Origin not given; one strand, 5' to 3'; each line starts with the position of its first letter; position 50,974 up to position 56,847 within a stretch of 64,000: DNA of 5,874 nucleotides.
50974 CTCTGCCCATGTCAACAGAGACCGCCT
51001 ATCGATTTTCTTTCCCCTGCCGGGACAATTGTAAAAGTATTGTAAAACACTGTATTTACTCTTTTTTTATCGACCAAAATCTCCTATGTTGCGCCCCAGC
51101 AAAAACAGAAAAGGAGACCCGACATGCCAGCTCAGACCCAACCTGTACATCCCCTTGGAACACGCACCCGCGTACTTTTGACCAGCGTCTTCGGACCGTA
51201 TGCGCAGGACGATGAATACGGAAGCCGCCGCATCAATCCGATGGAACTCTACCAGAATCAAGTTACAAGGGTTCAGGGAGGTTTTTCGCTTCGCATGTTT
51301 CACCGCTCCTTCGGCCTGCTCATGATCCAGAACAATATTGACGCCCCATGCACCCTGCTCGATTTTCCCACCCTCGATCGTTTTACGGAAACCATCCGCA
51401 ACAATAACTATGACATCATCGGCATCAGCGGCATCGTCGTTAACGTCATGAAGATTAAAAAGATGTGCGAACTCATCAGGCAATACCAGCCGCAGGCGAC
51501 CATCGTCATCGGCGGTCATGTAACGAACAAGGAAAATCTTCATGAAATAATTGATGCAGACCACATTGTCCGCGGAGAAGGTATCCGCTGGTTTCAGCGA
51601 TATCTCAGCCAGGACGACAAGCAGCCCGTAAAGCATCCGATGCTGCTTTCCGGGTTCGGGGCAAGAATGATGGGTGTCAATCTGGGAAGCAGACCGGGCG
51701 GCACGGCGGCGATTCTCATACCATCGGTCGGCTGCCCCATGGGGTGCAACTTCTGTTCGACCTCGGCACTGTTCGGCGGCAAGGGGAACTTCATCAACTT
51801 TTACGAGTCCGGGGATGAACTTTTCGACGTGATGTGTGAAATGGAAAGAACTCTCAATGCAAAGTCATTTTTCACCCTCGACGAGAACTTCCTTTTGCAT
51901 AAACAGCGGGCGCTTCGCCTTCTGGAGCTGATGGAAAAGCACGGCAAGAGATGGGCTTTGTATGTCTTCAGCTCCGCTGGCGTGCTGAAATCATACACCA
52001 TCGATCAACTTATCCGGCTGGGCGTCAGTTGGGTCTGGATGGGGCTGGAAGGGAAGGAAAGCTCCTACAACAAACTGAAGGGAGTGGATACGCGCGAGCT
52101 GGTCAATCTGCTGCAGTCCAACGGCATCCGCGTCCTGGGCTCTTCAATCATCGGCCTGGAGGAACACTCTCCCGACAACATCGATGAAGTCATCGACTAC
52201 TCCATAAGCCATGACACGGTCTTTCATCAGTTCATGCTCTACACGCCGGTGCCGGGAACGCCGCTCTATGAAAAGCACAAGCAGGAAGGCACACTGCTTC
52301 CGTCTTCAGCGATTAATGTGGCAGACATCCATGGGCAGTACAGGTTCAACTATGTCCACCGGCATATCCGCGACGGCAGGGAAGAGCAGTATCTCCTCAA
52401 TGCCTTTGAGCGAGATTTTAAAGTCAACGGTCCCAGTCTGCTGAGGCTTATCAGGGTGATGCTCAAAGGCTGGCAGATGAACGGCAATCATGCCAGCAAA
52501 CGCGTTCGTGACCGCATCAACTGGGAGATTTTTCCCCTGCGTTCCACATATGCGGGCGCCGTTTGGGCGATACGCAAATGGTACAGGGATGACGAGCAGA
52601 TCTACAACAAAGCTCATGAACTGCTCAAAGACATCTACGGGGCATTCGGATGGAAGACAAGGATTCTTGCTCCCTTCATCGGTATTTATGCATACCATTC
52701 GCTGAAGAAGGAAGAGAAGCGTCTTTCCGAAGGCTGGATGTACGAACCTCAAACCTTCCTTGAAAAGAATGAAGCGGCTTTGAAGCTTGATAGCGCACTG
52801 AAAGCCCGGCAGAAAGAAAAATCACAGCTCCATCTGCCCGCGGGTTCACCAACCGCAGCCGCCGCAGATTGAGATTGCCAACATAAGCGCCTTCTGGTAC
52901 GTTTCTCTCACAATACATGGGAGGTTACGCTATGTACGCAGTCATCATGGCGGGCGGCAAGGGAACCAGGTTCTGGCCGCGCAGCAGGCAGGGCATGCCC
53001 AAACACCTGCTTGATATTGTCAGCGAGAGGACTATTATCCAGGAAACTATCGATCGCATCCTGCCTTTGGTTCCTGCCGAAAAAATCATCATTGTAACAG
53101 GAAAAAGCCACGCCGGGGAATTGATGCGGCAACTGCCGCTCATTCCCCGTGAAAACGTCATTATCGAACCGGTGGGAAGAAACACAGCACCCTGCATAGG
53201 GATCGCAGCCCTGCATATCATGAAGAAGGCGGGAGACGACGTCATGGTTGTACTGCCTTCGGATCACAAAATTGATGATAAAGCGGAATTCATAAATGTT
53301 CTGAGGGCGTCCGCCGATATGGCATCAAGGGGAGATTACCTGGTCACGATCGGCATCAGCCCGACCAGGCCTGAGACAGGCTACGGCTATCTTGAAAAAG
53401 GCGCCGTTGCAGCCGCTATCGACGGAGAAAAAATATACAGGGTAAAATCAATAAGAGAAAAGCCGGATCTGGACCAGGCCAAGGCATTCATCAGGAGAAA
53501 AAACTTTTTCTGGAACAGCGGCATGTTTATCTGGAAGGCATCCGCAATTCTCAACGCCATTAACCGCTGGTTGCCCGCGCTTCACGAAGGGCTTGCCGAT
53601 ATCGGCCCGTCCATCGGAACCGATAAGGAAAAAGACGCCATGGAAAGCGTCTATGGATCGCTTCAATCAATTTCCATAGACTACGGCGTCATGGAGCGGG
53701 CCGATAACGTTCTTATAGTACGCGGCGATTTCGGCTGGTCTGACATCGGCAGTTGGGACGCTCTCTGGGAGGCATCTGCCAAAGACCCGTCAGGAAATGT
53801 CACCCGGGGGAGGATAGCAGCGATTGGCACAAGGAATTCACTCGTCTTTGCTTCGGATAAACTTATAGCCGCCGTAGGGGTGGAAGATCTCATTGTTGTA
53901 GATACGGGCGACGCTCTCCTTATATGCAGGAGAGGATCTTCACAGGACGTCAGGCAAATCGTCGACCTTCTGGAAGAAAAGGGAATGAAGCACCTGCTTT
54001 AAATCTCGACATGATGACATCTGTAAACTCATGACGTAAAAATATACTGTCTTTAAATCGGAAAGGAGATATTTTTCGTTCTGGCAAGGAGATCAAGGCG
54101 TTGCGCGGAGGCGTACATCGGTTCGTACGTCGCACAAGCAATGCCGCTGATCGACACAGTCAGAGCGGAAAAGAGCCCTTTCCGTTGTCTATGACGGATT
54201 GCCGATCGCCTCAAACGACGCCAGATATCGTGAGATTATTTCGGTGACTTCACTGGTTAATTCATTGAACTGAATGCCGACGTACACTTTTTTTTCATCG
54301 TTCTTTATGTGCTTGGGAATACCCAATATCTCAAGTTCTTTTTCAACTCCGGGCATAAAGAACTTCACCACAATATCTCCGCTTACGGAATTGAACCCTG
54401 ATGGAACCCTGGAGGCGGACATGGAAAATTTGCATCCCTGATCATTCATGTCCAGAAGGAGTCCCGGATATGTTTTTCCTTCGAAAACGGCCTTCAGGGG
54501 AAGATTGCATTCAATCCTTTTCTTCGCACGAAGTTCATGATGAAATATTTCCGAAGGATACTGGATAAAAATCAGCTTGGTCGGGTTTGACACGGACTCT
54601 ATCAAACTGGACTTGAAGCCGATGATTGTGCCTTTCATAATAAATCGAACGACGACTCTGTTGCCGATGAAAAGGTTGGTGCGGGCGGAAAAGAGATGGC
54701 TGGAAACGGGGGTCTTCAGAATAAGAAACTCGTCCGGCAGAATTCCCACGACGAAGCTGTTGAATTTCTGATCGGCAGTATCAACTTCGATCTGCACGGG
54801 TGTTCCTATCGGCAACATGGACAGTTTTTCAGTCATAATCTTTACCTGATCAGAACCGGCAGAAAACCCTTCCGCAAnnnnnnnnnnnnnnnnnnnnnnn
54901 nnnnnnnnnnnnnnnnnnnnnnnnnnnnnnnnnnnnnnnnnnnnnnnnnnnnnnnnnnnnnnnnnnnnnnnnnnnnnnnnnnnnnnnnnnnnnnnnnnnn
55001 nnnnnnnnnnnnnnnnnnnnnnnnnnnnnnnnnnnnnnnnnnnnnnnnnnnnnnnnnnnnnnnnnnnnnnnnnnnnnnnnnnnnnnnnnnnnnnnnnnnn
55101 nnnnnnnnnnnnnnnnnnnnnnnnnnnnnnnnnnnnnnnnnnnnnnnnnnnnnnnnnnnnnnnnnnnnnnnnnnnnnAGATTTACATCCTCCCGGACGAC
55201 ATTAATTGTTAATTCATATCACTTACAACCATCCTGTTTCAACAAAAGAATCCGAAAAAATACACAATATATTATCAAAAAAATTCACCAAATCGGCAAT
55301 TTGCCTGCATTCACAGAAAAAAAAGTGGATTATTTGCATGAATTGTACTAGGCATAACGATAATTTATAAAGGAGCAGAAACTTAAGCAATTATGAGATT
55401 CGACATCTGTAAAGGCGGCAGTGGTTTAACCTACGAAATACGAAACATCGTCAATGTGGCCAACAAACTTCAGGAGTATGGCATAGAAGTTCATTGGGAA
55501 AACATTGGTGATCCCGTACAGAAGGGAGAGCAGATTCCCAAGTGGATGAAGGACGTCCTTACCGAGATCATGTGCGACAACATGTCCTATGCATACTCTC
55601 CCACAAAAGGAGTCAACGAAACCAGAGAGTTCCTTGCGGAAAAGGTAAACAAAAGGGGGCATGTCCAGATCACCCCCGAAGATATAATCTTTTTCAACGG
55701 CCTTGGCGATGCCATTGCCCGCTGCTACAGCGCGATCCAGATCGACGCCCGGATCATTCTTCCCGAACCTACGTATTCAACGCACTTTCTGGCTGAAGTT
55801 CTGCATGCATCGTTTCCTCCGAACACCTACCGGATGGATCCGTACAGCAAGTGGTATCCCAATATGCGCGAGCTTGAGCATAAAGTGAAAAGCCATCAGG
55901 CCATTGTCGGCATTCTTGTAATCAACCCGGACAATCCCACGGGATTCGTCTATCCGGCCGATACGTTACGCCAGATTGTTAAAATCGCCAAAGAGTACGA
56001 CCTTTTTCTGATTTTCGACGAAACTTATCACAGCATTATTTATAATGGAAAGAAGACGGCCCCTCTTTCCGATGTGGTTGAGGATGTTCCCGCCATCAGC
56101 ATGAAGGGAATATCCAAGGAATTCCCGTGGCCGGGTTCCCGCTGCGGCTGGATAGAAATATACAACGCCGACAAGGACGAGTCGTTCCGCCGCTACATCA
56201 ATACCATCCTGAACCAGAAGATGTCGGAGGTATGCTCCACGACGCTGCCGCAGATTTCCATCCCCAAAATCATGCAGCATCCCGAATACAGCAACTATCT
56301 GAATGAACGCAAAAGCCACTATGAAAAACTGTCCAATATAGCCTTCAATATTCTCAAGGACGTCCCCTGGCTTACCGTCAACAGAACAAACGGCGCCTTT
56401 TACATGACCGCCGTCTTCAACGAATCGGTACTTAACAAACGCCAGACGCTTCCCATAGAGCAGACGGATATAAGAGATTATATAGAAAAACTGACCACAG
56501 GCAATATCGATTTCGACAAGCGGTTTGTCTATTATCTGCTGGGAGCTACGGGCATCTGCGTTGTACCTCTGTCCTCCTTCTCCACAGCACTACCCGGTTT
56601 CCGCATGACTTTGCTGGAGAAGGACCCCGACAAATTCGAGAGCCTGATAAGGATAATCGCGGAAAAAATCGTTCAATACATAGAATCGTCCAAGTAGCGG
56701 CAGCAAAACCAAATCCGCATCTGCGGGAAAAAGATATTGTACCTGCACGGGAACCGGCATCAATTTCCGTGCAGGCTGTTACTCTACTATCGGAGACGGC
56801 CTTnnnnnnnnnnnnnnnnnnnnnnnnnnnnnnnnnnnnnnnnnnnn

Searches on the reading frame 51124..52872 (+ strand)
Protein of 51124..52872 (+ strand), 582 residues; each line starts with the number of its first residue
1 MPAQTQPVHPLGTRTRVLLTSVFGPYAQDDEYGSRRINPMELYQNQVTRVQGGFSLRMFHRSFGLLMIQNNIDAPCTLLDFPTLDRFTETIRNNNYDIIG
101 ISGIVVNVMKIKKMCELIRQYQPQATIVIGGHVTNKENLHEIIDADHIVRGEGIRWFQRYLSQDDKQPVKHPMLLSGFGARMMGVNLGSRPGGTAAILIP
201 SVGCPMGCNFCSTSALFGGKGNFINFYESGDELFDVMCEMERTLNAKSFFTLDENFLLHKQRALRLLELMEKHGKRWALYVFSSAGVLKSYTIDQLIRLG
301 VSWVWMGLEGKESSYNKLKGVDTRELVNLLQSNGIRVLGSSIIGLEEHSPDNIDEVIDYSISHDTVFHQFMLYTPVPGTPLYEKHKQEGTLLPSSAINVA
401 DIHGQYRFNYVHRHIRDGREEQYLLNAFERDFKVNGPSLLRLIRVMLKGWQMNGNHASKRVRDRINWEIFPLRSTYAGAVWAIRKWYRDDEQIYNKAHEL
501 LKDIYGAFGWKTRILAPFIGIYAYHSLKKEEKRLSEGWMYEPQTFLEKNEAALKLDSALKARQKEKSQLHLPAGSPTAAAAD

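Call 18: search_protein_families(library=pfam, proteins=[window:51124-52872:+], max_evalue=0.001)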
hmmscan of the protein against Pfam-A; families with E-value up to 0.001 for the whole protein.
window:51124-52872:+ (582 aa): 2 families
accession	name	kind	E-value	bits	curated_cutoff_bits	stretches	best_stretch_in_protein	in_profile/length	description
PF02310.24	B12-binding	-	1.8e-10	41.1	32.1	1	78-153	33-113/121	B12 binding domain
PF04055.27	Radical_SAM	-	2.4e-07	31.5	29.5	1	199-358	2-164/166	Radical SAM superfamily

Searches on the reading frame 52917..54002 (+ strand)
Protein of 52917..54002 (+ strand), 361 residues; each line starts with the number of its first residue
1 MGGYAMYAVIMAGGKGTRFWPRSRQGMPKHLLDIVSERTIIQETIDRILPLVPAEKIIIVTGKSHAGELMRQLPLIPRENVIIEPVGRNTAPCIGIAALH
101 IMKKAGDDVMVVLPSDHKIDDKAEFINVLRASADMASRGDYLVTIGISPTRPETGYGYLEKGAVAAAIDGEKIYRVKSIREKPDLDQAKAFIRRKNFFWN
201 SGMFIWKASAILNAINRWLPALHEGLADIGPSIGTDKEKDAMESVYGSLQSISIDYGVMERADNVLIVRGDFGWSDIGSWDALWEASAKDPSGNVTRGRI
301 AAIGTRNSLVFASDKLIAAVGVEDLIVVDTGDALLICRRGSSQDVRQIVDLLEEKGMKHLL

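Call 18: search_protein_families(library=pfam, proteins=[window:52917-54002:+], max_evalue=0.001)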
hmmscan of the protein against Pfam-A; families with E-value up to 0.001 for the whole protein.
window:52917-54002:+ (361 aa): 4 families
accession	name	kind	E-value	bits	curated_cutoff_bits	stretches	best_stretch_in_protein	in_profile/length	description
PF00483.29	NTP_transferase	-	1.5e-40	139.8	21.2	1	8-290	2-242/245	Nucleotidyl transferase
PF22640.1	ManC_GMP_beta-helix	-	9.2e-18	64.4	27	1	298-351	1-54/55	MannoseP isomerase/GMP-like beta-helix domain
PF12804.13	NTP_transf_3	-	1.5e-09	38.7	27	1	8-117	1-96/160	MobA-like NTP transferase domain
PF01128.25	IspD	-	0.0009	19.5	27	0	6-81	1-70/221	2-C-methyl-D-erythritol 4-phosphate cytidylyltransferase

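Call 78: list_cluster_members(proteins=[P0069, P0001, window:52917-54002:+, window:55393-56697:+, window:58686-59789:-])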
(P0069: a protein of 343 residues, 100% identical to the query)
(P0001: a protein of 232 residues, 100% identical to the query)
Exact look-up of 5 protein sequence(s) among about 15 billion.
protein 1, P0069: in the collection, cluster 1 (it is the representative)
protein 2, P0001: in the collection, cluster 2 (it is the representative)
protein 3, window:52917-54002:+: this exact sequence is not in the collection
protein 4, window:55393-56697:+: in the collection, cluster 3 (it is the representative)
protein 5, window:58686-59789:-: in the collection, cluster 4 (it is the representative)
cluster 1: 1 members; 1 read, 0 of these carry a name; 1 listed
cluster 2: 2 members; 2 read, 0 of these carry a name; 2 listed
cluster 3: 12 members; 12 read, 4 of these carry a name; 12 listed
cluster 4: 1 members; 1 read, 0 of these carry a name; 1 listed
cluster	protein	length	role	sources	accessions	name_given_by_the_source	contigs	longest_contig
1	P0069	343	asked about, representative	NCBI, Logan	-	-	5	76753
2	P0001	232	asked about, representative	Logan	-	-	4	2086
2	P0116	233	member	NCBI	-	-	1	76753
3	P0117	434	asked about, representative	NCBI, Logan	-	-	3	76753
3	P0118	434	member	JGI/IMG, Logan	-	alanine-synthesizing transaminase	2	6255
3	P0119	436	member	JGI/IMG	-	alanine-synthesizing transaminase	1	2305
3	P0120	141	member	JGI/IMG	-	aspartate/methionine/tyrosine aminotransferase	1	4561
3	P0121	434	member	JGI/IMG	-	alanine-synthesizing transaminase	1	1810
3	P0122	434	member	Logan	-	-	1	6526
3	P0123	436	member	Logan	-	-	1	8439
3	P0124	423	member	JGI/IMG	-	-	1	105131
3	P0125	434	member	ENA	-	-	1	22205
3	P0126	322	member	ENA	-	-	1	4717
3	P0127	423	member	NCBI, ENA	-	-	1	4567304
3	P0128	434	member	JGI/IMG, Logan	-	-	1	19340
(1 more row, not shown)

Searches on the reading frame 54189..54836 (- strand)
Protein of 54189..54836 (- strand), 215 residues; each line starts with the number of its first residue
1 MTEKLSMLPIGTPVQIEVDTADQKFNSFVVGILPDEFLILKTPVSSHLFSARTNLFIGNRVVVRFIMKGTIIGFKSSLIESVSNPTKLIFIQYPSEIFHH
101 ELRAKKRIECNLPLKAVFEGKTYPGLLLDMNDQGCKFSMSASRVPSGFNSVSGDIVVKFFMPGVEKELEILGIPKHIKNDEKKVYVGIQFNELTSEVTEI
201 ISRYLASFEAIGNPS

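Call 18: search_protein_families(library=pfam, proteins=[window:54189-54836:-], max_evalue=0.001)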
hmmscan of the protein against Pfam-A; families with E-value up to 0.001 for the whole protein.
window:54189-54836:- (215 aa): 2 families
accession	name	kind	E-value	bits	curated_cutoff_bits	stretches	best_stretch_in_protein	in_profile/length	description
PF12945.12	PilZNR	-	1.9e-15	57.1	23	1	10-94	2-85/85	Flagellar protein YcgR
PF07238.19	PilZ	-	3.3e-07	31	22.5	1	102-206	2-101/102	PilZ domain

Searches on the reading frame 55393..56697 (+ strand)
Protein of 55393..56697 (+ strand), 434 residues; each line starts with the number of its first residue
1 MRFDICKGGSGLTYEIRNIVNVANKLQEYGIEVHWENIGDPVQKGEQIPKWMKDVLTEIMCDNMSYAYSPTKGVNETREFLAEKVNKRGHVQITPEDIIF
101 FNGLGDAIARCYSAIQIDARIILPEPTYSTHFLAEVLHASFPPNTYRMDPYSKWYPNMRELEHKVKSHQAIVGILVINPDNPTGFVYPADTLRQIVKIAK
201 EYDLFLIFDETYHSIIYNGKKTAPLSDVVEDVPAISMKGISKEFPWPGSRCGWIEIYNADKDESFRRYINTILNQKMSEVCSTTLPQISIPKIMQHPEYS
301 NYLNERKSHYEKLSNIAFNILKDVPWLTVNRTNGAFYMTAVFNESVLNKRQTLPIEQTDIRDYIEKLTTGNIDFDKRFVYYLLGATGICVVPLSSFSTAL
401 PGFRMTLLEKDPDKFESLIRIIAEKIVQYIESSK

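Call 18: search_protein_families(library=pfam, proteins=[window:55393-56697:+], max_evalue=0.001)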
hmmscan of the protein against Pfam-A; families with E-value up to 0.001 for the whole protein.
window:55393-56697:+ (434 aa): 1 family
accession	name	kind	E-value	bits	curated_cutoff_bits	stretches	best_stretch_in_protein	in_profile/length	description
PF00155.27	Aminotran_1_2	-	8.5e-36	124.3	19.7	1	47-419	18-358/361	Aminotransferase class I and II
